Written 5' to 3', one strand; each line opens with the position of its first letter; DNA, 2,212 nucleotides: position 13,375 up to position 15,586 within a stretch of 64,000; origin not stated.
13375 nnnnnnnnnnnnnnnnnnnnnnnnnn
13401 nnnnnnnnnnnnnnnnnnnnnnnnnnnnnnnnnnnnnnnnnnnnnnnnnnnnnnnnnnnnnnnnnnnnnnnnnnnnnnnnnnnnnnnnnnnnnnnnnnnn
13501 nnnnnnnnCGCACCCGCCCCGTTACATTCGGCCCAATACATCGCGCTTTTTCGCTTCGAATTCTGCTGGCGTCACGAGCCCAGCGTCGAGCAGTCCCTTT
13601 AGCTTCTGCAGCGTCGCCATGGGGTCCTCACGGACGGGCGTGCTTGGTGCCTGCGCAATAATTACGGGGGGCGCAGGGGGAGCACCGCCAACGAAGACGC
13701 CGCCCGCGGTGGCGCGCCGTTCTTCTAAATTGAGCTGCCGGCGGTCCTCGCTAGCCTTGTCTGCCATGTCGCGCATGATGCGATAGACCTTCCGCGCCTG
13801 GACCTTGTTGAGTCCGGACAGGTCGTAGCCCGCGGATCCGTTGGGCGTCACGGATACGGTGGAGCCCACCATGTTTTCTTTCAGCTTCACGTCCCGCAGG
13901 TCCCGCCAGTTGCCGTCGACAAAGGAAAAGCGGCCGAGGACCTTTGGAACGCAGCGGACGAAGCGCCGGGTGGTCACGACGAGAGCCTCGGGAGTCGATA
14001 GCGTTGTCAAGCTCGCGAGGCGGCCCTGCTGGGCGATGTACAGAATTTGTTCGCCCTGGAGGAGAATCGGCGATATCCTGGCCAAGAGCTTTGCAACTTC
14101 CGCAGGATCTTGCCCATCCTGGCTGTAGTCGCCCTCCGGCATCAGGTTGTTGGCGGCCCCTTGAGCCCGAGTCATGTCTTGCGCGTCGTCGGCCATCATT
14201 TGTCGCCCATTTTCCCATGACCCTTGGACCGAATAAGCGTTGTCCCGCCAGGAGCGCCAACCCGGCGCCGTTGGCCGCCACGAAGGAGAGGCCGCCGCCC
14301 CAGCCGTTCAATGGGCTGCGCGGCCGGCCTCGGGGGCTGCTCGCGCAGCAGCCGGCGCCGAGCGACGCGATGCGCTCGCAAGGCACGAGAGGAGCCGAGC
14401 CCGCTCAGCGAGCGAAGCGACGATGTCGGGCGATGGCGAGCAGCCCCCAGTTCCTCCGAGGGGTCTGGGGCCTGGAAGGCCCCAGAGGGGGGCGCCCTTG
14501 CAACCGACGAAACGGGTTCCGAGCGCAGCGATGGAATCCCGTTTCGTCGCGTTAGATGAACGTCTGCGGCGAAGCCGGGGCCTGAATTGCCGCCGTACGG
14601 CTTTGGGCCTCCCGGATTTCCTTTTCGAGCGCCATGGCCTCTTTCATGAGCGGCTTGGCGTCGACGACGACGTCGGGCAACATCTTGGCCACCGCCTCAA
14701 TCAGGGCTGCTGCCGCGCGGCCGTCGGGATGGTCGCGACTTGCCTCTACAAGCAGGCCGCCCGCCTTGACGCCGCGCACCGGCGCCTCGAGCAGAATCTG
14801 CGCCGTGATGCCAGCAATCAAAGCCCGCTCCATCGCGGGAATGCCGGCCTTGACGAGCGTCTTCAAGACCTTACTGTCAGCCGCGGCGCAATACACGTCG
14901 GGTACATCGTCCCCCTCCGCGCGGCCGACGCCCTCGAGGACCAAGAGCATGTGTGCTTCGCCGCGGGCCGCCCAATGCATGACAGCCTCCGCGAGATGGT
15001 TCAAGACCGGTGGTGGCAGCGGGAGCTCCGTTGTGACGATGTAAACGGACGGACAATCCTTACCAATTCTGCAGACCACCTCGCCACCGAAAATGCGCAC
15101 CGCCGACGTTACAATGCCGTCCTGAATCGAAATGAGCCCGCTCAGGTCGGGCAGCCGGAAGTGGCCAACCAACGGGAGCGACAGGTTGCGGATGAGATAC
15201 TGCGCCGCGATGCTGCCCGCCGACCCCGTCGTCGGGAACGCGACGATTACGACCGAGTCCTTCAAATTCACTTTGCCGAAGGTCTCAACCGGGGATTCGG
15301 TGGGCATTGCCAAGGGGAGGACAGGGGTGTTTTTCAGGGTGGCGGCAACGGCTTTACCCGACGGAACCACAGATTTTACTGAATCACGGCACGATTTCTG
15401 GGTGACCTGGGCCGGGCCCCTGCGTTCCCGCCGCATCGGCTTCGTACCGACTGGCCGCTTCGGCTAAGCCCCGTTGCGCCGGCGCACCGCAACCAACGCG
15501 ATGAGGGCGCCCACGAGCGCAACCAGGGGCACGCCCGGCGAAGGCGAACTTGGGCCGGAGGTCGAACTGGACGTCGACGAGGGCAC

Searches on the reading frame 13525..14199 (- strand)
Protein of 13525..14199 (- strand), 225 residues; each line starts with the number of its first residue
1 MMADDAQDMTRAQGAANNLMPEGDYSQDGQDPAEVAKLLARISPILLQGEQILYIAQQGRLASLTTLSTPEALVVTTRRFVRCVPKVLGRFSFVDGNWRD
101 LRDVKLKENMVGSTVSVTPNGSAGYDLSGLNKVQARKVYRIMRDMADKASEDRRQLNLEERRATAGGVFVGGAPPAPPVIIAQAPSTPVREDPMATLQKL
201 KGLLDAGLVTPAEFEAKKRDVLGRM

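Call 64: search_protein_families(library=pfam, proteins=[window:13525-14199:-], max_evalue=0.0001)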
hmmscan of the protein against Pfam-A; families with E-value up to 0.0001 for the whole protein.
window:13525-14199:- (225 aa): 2 families
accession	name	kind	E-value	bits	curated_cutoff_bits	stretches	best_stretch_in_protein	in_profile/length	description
PF14470.12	bPH_3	-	1.6e-08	35.3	23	1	48-143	3-94/95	Bacterial PH domain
PF09851.14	SHOCT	-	1.2e-07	31.7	27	1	196-222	2-28/28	Short C-terminal domain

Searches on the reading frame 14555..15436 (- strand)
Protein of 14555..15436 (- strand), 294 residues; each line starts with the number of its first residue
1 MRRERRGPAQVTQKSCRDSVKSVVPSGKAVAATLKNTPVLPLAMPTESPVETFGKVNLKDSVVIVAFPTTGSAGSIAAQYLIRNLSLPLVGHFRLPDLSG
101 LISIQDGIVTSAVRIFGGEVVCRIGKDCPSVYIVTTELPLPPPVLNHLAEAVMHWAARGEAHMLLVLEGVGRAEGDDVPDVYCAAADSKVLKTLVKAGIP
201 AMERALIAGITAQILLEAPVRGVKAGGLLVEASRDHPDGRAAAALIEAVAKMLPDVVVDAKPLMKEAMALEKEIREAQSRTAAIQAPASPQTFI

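Call 64: search_protein_families(library=pfam, proteins=[window:14555-15436:-], max_evalue=0.0001)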
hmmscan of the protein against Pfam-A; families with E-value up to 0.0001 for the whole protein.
window:14555-15436:- (294 aa): 1 family
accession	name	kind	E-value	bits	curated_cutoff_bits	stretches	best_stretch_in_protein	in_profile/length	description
PF09754.15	PAC2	-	7.9e-29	101.4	25.8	1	64-277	2-214/215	PAC2 family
